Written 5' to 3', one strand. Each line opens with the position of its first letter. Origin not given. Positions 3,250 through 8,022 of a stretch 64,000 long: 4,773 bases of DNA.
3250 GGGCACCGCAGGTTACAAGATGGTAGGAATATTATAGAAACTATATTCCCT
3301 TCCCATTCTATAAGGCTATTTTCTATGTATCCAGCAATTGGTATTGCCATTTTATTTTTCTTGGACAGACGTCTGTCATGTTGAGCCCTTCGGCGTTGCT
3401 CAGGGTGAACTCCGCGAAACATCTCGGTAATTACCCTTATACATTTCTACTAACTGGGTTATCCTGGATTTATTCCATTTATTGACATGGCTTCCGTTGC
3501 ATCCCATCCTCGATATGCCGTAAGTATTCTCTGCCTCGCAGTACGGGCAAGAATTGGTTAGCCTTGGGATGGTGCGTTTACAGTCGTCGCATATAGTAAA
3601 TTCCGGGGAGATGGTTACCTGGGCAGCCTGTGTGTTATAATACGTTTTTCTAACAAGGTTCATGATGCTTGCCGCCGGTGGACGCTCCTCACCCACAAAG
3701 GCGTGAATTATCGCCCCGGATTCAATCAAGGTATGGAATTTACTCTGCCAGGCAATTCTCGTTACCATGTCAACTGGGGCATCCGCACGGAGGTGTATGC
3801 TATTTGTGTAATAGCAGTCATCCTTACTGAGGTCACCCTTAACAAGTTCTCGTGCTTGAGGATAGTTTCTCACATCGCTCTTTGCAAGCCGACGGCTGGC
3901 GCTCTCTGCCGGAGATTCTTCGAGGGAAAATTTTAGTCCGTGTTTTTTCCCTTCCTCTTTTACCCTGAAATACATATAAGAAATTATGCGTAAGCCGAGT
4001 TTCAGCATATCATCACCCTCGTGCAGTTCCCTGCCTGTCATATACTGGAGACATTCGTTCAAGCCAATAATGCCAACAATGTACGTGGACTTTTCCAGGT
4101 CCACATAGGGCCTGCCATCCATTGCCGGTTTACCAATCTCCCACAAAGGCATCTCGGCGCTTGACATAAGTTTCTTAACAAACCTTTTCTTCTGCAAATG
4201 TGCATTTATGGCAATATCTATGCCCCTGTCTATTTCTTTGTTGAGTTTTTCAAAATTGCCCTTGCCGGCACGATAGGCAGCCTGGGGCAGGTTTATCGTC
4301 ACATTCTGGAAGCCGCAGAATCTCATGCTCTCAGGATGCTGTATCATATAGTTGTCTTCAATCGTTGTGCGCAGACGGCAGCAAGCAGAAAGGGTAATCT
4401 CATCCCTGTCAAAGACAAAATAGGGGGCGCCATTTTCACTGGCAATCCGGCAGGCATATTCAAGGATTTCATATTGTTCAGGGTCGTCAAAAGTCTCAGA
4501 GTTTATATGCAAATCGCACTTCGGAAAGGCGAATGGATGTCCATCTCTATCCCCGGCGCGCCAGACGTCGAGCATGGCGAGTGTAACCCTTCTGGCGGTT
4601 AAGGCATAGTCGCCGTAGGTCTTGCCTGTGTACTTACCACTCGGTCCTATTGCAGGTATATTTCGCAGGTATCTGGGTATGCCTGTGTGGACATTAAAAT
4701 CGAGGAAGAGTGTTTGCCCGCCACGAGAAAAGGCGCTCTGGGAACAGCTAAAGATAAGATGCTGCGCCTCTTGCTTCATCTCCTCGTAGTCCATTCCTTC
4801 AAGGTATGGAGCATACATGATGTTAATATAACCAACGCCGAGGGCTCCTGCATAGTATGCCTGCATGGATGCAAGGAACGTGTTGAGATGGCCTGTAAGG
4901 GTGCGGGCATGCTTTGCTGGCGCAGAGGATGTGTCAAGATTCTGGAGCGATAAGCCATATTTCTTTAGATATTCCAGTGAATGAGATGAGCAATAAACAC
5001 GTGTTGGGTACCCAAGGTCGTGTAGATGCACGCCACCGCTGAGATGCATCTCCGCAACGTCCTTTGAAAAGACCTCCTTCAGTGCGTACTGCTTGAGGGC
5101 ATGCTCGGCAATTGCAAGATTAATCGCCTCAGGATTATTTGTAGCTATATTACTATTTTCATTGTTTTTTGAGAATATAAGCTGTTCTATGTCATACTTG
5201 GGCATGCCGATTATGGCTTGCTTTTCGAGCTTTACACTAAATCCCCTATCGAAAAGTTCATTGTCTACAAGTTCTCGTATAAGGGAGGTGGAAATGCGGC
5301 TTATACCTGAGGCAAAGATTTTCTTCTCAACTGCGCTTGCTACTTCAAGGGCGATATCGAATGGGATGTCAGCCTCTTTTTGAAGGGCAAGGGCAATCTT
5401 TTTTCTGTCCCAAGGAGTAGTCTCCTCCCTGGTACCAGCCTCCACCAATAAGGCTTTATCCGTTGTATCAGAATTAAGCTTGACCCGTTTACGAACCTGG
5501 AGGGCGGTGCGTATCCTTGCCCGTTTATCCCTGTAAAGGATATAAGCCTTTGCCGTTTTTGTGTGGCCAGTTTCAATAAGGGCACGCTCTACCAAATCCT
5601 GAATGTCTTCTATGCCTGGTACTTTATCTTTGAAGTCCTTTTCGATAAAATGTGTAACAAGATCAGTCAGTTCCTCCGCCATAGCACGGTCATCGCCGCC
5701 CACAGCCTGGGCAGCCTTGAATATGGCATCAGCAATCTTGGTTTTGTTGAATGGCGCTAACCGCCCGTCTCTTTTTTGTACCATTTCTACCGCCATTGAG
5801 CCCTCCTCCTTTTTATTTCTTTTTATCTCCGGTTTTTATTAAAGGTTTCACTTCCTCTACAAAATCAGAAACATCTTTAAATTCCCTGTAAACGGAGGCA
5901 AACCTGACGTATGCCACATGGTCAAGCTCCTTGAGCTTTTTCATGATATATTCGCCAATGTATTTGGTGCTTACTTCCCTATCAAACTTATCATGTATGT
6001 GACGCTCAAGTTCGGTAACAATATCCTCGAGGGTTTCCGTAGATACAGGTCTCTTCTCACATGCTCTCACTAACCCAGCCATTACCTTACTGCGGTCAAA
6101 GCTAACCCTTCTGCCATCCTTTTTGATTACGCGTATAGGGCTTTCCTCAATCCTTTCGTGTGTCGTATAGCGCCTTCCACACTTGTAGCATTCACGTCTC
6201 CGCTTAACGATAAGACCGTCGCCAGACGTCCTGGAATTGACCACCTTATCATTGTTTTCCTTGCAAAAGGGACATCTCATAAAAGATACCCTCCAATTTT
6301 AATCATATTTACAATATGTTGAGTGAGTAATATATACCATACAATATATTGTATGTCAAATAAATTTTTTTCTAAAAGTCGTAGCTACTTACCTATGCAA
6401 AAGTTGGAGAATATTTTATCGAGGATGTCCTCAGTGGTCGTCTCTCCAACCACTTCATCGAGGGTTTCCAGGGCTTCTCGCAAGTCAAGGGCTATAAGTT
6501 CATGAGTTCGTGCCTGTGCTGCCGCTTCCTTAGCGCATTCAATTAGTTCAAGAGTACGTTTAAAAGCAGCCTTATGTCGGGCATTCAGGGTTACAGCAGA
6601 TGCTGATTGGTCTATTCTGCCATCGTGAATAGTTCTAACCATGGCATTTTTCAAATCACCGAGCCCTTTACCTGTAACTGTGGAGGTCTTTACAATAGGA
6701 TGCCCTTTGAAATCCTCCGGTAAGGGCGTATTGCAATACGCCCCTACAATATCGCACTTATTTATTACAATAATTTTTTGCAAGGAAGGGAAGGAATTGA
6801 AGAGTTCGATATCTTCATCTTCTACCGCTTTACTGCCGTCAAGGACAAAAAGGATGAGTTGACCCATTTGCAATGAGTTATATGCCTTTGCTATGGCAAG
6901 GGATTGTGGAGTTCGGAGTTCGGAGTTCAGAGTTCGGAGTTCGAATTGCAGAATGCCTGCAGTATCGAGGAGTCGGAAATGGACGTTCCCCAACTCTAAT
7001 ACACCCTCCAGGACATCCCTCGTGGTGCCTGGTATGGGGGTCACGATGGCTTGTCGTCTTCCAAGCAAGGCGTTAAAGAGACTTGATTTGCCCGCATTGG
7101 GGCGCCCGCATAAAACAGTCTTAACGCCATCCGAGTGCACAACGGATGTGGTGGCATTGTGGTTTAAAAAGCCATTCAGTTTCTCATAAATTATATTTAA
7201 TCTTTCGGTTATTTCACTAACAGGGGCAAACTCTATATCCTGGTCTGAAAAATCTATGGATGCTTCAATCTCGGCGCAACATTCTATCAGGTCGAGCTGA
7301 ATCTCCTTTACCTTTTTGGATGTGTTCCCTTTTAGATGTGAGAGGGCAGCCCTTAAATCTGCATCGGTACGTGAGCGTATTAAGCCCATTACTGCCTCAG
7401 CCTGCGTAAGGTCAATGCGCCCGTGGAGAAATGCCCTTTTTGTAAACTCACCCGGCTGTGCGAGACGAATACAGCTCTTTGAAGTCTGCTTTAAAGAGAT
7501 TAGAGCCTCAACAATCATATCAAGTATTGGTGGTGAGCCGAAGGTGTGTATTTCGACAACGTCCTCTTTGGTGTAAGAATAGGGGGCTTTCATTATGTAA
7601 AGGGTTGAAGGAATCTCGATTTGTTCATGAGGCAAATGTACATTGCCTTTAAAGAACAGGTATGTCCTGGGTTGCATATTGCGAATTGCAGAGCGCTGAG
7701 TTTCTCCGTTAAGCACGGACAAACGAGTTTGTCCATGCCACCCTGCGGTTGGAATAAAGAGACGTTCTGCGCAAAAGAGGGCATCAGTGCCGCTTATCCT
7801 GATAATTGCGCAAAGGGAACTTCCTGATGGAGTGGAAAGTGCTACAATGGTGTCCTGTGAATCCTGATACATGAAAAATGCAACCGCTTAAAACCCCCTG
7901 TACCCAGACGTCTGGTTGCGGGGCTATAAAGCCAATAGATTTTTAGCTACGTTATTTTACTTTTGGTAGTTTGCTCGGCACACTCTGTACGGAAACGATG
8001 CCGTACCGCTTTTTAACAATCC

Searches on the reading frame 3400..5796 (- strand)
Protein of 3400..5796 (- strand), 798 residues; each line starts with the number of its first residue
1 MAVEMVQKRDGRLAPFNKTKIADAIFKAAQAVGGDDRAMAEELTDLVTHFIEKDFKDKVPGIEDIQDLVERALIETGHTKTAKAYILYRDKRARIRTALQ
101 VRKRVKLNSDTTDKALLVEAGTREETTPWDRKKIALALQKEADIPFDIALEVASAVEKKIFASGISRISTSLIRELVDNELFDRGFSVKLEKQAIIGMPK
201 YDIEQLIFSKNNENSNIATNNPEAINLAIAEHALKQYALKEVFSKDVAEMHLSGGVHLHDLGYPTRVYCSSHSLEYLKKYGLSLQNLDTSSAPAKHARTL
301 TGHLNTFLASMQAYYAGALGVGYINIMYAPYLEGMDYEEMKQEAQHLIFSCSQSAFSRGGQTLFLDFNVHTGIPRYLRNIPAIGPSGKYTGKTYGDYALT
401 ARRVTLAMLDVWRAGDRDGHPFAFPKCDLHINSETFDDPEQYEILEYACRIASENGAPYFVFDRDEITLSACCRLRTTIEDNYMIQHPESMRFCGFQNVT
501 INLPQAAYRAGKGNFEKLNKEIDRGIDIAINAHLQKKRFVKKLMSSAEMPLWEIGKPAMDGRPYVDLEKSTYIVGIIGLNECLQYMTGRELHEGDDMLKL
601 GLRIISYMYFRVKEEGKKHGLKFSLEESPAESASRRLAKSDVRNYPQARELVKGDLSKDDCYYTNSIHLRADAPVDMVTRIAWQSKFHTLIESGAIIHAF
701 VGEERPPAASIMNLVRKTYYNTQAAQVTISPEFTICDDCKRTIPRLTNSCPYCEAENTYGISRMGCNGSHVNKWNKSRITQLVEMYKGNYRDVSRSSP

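Call 43: search_protein_families(library=ncbifam, proteins=[window:3400-5796:-], max_evalue=0.00001)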
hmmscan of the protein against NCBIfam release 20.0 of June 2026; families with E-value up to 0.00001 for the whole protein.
window:3400-5796:- (798 aa): 13 families
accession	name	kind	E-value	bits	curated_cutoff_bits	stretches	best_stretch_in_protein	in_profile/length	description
TIGR02487.1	NrdD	equivalog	2.2e-108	363.3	326.35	1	212-778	1-571/581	anaerobic ribonucleoside-triphosphate reductase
NF006126.0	PRK08270.1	equivalog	5.2e-94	315.8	548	2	211-781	116-674/684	ribonucleoside triphosphate reductase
NF005497.0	PRK07111.1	equivalog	5.2e-66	223.5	764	3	438-781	385-736/746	anaerobic ribonucleoside triphosphate reductase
NF006358.0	PRK08579.1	equivalog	1.1e-62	212.1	585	2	211-478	24-289/624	anaerobic ribonucleoside triphosphate reductase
NF006732.0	PRK09263.1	equivalog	1e-41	143.2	657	3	498-721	409-631/712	anaerobic ribonucleoside-triphosphate reductase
NF006127.0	PRK08271.1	equivalog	9.7e-34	116.8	545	1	213-780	63-618/631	anaerobic ribonucleoside-triphosphate reductase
TIGR02827.1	RNR_anaer_Bdell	equivalog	5.9e-29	101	568.3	1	211-778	34-587/596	anaerobic ribonucleoside-triphosphate reductase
NF011292.0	PRK14704.1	equivalog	2.5e-25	89.1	736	1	515-777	345-606/618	anaerobic ribonucleoside triphosphate reductase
NF006207.0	PRK08332.1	equivalog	3.6e-19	67.6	2400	1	1-114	1-113/1684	vitamin B12-dependent ribonucleotide reductase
NF005010.0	PRK06406.1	subfamily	9.2e-18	63.8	1125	1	3-100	4-103/771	vitamin B12-dependent ribonucleotide reductase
NF005544.0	PRK07207.1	equivalog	2.3e-15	55.5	965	1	5-106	35-144/965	ribonucleoside-diphosphate reductase subunit alpha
NF009028.0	PRK12364.1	equivalog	5.6e-15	54.4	1377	1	6-101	3-100/842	ribonucleoside-diphosphate reductase subunit alpha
NF009029.0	PRK12365.1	equivalog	1.3e-11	43.2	1350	1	5-103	119-225/1046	ribonucleoside-diphosphate reductase subunit alpha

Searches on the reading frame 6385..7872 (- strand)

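Call 43: search_protein_families(library=ncbifam, proteins=[window:6385-7872:-], max_evalue=0.00001)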
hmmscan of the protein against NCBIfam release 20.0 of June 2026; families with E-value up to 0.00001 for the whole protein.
window:6385-7872:- (495 aa): 12 families
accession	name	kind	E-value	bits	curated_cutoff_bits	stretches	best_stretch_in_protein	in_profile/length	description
NF003661.0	PRK05291.1-3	equivalog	8.6e-96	322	380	1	5-495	2-448/448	tRNA uridine-5-carboxymethylaminomethyl(34) synthesis GTPase MnmE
TIGR00450.1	mnmE_trmE_thdF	equivalog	8.9e-85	285.4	252.6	1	14-495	2-446/446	tRNA uridine-5-carboxymethylaminomethyl(34) synthesis GTPase MnmE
TIGR03594.1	GTPase_EngA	equivalog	7e-28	97.8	306.7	1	253-420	4-165/432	ribosome biogenesis GTPase Der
TIGR00231.1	small_GTP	domain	4.5e-21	75.3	42.5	1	250-407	4-158/164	GTP-binding protein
NF000908.1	PRK00089.1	equivalog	8.1e-21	74.6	237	1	253-418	7-170/291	GTPase Era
TIGR03918.1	GTP_HydF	equivalog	9.6e-20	70.8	325.55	1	250-419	8-171/392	[FeFe] hydrogenase H-cluster maturation GTPase HydF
NF007071.0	PRK09518.1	equivalog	1.1e-18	67.1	953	1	230-413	426-612/706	bifunctional cytidylate kinase/GTPase Der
NF002828.0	PRK03003.1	equivalog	1.6e-15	56.7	631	1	247-377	210-338/477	ribosome biogenesis GTPase Der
TIGR00437.1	feoB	equivalog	3.2e-13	49.3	315.65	1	256-470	1-209/594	ferrous iron transport protein B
TIGR03596.1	GTPase_YlqF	equivalog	5.2e-12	45.7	208.2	1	211-313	76-179/276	ribosome biogenesis GTPase YlqF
TIGR00436.1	era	equivalog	1.4e-11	44.3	116.25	1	254-420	5-168/270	GTPase Era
TIGR03598.1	GTPase_YsxC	equivalog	2.6e-07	30.5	124.45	1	241-374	10-140/186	ribosome biogenesis GTP-binding protein YihA/YsxC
